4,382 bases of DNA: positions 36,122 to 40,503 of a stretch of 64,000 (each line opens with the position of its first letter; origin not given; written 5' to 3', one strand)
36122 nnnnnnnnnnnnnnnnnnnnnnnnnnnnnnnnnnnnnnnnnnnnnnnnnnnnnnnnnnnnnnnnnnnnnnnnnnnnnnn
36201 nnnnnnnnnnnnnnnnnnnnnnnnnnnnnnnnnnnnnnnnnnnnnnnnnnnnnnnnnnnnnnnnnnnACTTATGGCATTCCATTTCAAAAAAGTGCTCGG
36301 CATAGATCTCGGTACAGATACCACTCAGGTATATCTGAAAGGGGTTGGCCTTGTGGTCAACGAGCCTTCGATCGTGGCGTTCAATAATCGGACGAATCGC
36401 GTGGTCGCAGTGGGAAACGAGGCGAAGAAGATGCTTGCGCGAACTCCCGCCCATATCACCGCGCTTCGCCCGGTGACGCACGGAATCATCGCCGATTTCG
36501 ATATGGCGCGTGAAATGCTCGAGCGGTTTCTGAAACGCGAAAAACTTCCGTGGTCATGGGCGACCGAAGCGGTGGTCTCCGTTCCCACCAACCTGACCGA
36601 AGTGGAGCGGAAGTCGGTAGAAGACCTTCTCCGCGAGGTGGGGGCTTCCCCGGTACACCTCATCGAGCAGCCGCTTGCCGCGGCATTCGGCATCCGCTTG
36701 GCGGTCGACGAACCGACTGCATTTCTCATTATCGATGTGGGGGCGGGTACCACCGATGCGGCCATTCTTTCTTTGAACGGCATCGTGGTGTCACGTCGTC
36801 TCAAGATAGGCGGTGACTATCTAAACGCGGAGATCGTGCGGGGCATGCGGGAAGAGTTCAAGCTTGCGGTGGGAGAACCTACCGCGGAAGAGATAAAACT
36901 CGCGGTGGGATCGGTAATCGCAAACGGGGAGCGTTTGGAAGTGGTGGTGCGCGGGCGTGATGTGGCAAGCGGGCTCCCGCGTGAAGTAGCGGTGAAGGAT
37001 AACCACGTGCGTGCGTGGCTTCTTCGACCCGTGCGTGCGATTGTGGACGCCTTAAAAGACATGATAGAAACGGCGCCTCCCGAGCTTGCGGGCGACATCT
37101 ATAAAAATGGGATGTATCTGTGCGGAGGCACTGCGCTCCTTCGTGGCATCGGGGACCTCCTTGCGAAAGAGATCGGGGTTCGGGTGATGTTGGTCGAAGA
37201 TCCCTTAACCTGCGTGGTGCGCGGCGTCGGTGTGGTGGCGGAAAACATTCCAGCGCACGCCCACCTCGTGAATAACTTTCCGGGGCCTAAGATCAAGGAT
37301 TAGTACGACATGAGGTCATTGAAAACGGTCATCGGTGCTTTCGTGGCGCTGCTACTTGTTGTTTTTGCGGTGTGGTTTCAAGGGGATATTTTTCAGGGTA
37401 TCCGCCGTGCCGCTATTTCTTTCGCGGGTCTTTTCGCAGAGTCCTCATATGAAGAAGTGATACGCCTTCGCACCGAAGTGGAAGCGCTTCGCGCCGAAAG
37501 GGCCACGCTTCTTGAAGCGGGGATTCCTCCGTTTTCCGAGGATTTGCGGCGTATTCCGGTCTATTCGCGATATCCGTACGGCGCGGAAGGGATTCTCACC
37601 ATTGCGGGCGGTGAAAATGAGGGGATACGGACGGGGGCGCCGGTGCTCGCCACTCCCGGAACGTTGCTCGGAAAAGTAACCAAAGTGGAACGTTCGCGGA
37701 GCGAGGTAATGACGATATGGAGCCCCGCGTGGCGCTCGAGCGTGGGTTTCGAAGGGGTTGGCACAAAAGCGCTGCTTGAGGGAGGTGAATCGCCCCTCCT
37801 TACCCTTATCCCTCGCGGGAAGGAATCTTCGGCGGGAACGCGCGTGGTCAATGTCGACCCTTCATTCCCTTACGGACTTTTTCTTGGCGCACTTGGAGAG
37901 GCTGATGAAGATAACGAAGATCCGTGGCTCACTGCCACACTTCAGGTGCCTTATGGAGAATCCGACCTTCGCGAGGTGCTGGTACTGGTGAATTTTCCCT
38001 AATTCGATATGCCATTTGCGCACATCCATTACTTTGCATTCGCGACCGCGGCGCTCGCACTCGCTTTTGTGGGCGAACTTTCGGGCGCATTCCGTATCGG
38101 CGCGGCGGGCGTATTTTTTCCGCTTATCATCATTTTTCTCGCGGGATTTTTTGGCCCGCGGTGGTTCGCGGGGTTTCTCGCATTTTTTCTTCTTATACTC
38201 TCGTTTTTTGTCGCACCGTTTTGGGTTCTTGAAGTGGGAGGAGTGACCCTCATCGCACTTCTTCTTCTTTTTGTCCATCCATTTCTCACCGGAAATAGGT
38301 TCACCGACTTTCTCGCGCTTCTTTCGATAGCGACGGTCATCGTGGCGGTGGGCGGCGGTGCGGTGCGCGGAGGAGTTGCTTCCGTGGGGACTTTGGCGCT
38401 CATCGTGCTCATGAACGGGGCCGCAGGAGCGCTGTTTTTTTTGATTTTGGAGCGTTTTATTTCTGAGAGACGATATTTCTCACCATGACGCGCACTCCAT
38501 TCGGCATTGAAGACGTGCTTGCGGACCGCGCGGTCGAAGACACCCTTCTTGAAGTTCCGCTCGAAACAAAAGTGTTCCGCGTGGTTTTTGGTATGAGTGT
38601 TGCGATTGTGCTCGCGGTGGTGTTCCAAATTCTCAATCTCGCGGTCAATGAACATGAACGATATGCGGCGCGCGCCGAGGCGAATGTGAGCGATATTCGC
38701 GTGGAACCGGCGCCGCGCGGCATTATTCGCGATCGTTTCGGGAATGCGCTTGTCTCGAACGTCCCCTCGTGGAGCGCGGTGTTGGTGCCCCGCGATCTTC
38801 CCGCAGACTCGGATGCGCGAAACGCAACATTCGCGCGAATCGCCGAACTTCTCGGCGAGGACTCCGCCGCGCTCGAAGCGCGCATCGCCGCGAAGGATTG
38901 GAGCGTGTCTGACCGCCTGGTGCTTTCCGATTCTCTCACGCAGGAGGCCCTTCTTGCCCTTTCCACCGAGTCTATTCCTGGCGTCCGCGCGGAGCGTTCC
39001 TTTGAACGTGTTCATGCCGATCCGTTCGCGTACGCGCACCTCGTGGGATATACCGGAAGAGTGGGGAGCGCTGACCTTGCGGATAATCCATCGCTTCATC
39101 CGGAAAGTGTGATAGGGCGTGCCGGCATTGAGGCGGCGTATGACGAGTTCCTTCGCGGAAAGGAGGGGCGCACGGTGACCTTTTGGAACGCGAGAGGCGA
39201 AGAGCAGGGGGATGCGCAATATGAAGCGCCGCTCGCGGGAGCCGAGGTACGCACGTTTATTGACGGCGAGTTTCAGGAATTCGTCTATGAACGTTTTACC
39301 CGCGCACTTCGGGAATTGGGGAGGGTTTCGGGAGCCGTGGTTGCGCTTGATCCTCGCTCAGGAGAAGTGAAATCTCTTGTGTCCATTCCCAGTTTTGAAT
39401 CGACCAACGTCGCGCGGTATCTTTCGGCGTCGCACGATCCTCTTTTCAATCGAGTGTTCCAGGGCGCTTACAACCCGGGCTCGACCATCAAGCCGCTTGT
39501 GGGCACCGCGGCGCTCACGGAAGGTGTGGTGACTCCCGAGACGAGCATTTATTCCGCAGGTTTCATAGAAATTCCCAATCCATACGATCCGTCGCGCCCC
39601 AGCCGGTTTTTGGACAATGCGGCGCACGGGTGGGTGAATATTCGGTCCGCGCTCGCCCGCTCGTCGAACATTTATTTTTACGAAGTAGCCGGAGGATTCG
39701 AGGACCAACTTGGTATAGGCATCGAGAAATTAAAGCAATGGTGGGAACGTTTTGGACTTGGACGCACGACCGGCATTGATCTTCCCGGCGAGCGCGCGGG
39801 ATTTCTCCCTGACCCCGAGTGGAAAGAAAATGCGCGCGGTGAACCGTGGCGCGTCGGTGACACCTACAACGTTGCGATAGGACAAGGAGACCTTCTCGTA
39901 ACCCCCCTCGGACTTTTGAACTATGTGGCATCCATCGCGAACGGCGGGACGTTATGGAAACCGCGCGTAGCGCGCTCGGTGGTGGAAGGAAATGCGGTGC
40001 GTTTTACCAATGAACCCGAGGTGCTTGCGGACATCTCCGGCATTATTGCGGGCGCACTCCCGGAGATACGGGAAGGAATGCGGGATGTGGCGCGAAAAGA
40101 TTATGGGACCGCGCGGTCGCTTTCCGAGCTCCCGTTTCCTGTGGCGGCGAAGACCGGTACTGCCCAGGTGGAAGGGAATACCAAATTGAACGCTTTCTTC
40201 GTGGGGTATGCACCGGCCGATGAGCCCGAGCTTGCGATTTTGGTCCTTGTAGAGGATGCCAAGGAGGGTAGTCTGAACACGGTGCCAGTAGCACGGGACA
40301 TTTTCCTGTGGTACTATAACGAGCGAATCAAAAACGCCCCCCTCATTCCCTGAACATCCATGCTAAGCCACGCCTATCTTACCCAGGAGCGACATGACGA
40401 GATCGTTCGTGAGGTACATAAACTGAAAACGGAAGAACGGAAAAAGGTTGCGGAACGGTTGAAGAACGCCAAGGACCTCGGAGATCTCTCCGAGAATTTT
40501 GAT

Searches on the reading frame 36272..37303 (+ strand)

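Call 83: search_protein_families(library=pfam, proteins=[window:36272-37303:+], max_evalue=0.00001)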
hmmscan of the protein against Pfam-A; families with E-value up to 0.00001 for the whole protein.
window:36272-37303:+ (343 aa): 5 families
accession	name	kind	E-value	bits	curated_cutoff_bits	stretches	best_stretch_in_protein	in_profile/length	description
PF06723.19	MreB_Mbl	-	4.7e-113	377.8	27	1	7-327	2-323/327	MreB/Mbl protein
PF00022.25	Actin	-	2.1e-11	43.5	27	1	32-195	31-190/410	Actin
PF00012.26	HSP70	-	1.1e-10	40.8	20.6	1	98-201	134-243/599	Hsp70 protein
PF14450.12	FtsA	-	1.2e-10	42.2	31.8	1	153-307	2-109/127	Cell division protein FtsA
PF11104.14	PilM_2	-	8.2e-06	25.4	27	0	150-190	181-221/340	Type IV pilus assembly protein PilM;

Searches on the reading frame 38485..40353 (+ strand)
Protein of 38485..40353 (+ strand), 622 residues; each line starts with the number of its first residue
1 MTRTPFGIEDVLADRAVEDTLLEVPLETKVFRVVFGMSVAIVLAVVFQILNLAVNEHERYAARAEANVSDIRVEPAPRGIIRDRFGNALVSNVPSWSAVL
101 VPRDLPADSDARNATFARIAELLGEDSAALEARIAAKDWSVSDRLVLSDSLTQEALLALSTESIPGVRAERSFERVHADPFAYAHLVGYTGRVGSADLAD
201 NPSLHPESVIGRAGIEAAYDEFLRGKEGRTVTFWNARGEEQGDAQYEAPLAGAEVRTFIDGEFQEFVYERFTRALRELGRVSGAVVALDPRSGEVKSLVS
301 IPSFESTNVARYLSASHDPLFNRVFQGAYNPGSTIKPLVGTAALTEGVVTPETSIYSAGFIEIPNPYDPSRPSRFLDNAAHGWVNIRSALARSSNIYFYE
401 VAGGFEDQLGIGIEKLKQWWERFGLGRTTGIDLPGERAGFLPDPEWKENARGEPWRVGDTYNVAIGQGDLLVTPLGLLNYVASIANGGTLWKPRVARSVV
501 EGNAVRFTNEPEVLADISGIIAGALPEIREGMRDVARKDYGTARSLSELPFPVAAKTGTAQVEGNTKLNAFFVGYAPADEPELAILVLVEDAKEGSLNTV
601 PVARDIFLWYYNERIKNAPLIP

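Call 83: search_protein_families(library=pfam, proteins=[window:38485-40353:+], max_evalue=0.00001)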
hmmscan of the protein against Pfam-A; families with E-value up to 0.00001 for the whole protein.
window:38485-40353:+ (622 aa): 2 families
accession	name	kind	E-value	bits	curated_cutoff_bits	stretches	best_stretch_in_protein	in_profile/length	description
PF00905.27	Transpeptidase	-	4.1e-59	200.7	22.1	1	283-607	1-298/299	Penicillin binding protein transpeptidase domain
PF03717.20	PBP_dimer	-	3.6e-26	93.1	24.4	1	74-240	2-175/180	Penicillin-binding Protein dimerisation domain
